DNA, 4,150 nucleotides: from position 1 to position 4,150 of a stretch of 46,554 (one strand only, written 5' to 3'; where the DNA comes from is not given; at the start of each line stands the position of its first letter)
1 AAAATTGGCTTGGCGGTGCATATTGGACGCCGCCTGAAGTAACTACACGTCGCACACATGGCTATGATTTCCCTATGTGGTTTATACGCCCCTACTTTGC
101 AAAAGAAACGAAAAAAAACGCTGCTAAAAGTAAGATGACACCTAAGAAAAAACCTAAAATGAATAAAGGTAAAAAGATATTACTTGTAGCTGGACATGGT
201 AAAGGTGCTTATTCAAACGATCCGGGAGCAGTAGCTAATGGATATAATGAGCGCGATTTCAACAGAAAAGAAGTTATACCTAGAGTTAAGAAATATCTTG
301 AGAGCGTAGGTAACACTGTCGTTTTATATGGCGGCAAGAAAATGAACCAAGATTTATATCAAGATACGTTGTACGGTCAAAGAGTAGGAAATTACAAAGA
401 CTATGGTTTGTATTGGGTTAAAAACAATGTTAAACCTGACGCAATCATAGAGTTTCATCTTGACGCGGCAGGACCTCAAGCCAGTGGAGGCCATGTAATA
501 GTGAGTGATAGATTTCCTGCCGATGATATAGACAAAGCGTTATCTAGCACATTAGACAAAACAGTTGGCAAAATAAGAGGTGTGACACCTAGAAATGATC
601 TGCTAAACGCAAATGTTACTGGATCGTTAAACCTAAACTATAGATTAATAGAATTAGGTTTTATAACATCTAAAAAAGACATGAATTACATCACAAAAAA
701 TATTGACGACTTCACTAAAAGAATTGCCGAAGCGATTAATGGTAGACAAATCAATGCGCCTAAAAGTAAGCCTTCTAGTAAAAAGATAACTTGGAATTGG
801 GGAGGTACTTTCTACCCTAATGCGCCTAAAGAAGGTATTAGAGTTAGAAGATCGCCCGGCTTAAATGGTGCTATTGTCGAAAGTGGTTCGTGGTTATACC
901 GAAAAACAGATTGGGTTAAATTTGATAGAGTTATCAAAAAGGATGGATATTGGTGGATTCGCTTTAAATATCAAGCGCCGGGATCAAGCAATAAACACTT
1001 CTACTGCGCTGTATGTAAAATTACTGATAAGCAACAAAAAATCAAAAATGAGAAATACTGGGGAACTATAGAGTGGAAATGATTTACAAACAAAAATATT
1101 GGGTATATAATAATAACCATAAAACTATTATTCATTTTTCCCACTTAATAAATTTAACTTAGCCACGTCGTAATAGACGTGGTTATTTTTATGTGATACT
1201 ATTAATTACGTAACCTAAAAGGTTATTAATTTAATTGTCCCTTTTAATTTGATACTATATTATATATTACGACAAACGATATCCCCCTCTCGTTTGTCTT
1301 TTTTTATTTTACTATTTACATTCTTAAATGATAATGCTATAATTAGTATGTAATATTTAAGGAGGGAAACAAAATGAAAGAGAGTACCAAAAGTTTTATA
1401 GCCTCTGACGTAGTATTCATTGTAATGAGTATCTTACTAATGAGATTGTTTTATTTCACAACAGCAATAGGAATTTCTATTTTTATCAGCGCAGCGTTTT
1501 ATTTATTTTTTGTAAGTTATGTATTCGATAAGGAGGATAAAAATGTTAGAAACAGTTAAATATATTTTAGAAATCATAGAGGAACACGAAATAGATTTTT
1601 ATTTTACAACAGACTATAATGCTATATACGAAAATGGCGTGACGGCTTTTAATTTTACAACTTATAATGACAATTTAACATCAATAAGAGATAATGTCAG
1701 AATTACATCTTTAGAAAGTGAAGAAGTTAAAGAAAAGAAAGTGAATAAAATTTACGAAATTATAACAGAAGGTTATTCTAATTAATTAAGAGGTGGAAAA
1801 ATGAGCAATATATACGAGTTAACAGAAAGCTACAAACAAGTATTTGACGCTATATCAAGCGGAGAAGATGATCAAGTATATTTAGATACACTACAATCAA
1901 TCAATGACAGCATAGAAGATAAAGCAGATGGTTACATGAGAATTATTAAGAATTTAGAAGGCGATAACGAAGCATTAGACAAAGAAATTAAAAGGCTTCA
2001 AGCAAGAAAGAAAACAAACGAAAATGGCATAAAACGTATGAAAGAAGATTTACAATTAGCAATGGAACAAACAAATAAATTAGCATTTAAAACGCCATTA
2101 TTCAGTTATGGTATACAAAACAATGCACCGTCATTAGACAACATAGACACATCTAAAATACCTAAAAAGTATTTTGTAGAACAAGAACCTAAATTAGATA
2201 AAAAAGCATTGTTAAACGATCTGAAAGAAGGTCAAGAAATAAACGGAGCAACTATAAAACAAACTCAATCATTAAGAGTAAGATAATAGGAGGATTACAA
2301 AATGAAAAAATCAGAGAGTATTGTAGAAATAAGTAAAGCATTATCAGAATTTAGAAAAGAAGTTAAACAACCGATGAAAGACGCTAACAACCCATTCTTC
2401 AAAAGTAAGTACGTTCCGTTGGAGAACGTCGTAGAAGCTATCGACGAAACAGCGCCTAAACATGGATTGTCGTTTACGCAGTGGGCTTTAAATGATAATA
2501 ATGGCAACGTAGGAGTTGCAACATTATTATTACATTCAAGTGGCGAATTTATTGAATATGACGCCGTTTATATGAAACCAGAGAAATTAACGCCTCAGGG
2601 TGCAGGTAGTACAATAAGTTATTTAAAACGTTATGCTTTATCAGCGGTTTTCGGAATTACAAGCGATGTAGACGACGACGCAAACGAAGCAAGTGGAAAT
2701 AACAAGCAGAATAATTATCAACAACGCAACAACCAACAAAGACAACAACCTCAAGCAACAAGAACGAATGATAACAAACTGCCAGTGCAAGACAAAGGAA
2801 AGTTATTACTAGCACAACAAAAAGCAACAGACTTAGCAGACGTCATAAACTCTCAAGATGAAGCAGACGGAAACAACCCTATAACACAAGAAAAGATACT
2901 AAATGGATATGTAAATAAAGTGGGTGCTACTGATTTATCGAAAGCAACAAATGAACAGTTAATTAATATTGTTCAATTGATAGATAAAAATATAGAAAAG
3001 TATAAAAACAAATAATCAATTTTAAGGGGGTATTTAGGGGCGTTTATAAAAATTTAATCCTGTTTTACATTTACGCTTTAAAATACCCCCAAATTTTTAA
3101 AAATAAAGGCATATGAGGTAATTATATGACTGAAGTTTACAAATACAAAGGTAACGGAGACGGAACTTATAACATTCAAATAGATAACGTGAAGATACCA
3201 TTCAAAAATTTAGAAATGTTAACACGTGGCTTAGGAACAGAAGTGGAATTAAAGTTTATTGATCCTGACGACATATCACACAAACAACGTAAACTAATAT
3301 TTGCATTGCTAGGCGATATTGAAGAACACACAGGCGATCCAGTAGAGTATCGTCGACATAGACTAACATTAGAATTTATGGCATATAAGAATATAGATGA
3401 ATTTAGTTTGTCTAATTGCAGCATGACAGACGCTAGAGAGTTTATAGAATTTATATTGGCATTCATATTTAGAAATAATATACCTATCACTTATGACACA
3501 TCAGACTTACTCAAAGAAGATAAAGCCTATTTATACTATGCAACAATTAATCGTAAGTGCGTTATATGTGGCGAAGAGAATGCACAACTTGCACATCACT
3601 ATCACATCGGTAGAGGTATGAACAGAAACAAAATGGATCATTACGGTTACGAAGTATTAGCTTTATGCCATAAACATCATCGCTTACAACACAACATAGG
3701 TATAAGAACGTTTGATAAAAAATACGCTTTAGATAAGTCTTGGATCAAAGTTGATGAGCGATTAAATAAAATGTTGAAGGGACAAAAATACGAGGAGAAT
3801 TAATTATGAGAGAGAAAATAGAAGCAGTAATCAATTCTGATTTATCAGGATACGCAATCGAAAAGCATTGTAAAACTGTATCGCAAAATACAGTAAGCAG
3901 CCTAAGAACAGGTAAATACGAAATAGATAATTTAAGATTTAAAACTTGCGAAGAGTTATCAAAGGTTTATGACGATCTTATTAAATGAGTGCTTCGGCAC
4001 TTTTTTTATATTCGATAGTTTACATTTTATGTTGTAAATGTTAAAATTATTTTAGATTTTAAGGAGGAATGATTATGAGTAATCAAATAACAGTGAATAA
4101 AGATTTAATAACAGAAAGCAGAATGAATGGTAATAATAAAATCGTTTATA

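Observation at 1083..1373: No lysogeny module: a temperate-type siphovirus gene order with integrase, repressor and attP replaced by a 290-bp terminator-promoter spacer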

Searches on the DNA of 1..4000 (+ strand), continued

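Call 38: search_rna_families(source=window, start=1000, end=1450, threshold=evalue, max_evalue=10)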
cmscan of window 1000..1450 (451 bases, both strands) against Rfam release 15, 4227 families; matches with E-value up to 10: 6.
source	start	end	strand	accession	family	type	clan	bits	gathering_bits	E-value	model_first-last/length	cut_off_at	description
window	1201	1230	-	RF03138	S16-Flavobacteria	Cis-reg; leader;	-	21.3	35.7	8.7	1-35/35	no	S16-Flavobacteria ribosomal protein leader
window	1118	1238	+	RF02845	Ref1C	Gene; sRNA;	-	20.4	90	1.5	1-131/131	no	Enterococcus sRNA 1C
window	1155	1253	-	RF02319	TtnuHACA12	Gene; snRNA; snoRNA; HACA-box;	-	18.6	80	4.2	1-131/131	no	Tetrahymena snoRNA TtnuHACA12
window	1120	1194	+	RF02074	STnc240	Gene; sRNA;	-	17.8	55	5.7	1-77/77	no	Enterobacterial sRNA STnc240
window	1211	1307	+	RF00378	Qrr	Gene; sRNA;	-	16.5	50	2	1-108/108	no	Qrr RNA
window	1119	1189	+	RF00078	MicA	Gene; sRNA;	-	15.9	41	7.3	1-75/75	no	MicA sRNA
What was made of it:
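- On Known small RNA families (Rfam 15): All others are further below (call 38).
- No Rfam family matches: all hits are far below gathering score (call 38).
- Tried and rejected: None found (call 38).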

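Call 42: search_dna_similar(query=window:1083-1373:+, collection=phages, mode=distant, max_evalue=1, max_rows=40)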
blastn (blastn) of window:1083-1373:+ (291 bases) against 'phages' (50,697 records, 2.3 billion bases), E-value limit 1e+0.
Records with a match: 138; places in all: 139; records where one place covers at least 80% of the query: 4.
Best place of each record, by identity: >=99% 1; 95-99% 5; 90-95% 85; 80-90% 17; 60-80% 30.
By first word of the organism name: Staphylococcus 99; Streptococcus 16; Prevotella 9; Enterococcus 4; Bacillus 2; Fusobacterium 2; Bacteriophage 2; Pseudoalteromonas 1; Clostridium 1; Phietavirus 1; and 1 more.
By host as written in the record: Staphylococcus aureus 21; - 17; Prevotella sp. 9; Staphylococcus xylosus M1997-2/10 4; Staphylococcus epidermidis LM1680 2; Staphylococcus sp. 2; Streptococcus pyogenes Alab49 2; Streptococcus pyogenes MGAS315 2; and 66 more.
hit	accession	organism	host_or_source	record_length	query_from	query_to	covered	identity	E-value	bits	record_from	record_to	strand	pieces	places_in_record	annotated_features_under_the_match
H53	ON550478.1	Staphylococcus phage Sazerac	Staphylococcus epidermidis LM1680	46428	1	291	100%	100.0%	3e-147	526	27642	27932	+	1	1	hypothetical protein | terminator (x2) | ribosome_binding_site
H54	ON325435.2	Staphylococcus phage CUB-EPI_14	Staphylococcus epidermidis SE14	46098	1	291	100%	98.6%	7e-142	508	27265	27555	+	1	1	none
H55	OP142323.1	Staphylococcus phage Lacachita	Staphylococcus epidermidis 1457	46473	1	291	100%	98.3%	3e-140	503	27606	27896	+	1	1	terminator (x2) | promoter (x2)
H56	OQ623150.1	Staphylococcus phage Southeast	Staphylococcus epidermidis LM1680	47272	1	291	100%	97.9%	4e-139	499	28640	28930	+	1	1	terminator (x2) | ribosome_binding_site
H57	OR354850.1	Staphylococcus phage S-CoN_Ph27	Staphylococcus sp.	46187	60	291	80%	96.1%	1e-101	375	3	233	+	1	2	none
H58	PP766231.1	Streptococcus phage phiGBSVK-E1_GBSInt8.1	Streptococcus agalactiae JN_AR_GBS119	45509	137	198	21%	75.0%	3e-1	42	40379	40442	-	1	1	hypothetical protein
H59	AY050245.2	Streptococcus phage phiNIH1.1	-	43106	137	194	20%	78.7%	8e-2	43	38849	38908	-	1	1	hypothetical protein-phage associated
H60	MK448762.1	Streptococcus phage Javan447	Streptococcus pyogenes Alab49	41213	137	194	20%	78.7%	8e-2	43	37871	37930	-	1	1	hypothetical protein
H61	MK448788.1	Streptococcus phage Javan511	Streptococcus pyogenes MGAS315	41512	137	194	20%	78.7%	8e-2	43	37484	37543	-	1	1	hypothetical protein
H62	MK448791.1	Streptococcus phage Javan517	Streptococcus pyogenes MGAS6180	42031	137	194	20%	78.7%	8e-2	43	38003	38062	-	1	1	hypothetical protein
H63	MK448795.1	Streptococcus phage Javan527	Streptococcus pyogenes NZ131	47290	137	194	20%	78.7%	8e-2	43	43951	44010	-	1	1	hypothetical protein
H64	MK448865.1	Streptococcus phage Javan182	Streptococcus equi CECT_5772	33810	137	194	20%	78.7%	8e-2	43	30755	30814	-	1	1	hypothetical protein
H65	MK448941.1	Streptococcus phage Javan446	Streptococcus pyogenes Alab49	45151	137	194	20%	78.7%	8e-2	43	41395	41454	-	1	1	hypothetical protein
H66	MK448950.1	Streptococcus phage Javan464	Streptococcus pyogenes ERR111974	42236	137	194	20%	78.7%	8e-2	43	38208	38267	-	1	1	hypothetical protein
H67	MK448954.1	Streptococcus phage Javan476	Streptococcus pyogenes ERR473551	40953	137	194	20%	78.7%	8e-2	43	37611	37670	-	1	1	hypothetical protein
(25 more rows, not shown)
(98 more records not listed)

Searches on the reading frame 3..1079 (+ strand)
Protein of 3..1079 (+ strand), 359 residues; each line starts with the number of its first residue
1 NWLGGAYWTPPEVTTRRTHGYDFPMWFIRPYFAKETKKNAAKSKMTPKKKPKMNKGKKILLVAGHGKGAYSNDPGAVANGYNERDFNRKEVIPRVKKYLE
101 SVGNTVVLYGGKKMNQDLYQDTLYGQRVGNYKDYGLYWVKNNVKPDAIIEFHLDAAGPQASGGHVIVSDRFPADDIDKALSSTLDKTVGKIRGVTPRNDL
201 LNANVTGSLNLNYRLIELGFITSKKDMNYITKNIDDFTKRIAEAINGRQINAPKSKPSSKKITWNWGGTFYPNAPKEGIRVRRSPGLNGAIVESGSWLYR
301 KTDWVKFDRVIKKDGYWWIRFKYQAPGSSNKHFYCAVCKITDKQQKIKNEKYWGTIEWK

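Call 15: search_protein_families(library=pfam, alignment_id=A1, max_evalue=0.01)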
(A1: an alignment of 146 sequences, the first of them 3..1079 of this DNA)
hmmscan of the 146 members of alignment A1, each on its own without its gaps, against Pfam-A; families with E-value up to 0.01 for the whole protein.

A. member 1, window:3-1079:+ (359 aa): 2 families
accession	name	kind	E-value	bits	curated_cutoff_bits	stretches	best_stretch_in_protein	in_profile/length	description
PF25606.1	SH3b_P2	-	5.2e-43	145.8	27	1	261-359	1-95/95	SH3b_P2 domain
PF01520.23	Amidase_3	-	6.9e-22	78.8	27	1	59-246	1-173/174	N-acetylmuramoyl-L-alanine amidase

B. families by the number of members that match (of 146 scanned): 93 families (the first 25 are shown)
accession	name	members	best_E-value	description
PF13392.12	HNH_3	2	2.5e-26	HNH endonuclease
PF01551.29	Peptidase_M23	2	1e-24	Peptidase family M23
PF09681.16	Phage_rep_org_N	2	1.7e-20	N-terminal phage replisome organiser (Phage_rep_org_N)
PF13384.12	HTH_23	2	7e-05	Homeodomain-like domain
PF06160.17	EzrA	2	0.0038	Septation ring formation regulator, EzrA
PF03796.21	DnaB_C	1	1.2e-76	DnaB-like helicase C terminal domain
PF16784.11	HNHc_6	1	3.2e-73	Putative HNHc nuclease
PF11962.13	Peptidase_G2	1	1.6e-58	Peptidase_G2, IMC autoproteolytic cleavage domain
PF05565.16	Sipho_Gp157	1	2.5e-47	Siphovirus Gp157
PF25606.1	SH3b_P2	1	5.2e-43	SH3b_P2 domain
PF03838.20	RecU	1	8.9e-40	Recombination protein U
PF04404.17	ERF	1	1.6e-38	ERF superfamily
PF00436.31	SSB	1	1.3e-36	Single-strand binding protein family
PF18013.6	Phage_lysozyme2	1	1.3e-34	Phage tail lysozyme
PF01555.25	N6_N4_Mtase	1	4e-29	DNA methylase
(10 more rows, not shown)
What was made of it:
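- Tried and rejected: Pfam on the 146-ORF alignment (call 15).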

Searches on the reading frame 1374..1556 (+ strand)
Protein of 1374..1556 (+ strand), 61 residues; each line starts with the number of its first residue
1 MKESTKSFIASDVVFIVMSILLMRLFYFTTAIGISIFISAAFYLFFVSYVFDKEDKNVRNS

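Call 29: search_protein_families(library=phrogs, max_evalue=0.001, proteins=[window:1374-1556:+])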
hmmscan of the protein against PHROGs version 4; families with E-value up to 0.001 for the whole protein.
window:1374-1556:+ (61 aa): 1 family
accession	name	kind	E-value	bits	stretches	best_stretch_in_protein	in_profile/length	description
phrog_369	-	unknown function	2.1e-11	45.1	1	1-53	1-54/56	-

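Call 48: search_protein_families(library=ncbifam, max_evalue=0.01, proteins=[window:1374-1556:+])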
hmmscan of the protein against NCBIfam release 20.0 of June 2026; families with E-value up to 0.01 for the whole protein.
window:1374-1556:+ (61 aa): 2 families
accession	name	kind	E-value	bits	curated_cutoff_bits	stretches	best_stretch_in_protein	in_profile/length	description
NF007317.0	PRK09804.1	equivalog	0.0033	16.4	623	1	5-59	176-227/455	anaerobic C4-dicarboxylate transporter DcuC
TIGR00771.1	DcuC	subfamily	0.0056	16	187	1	8-59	119-173/388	C4-dicarboxylate anaerobic carrier, DcuC family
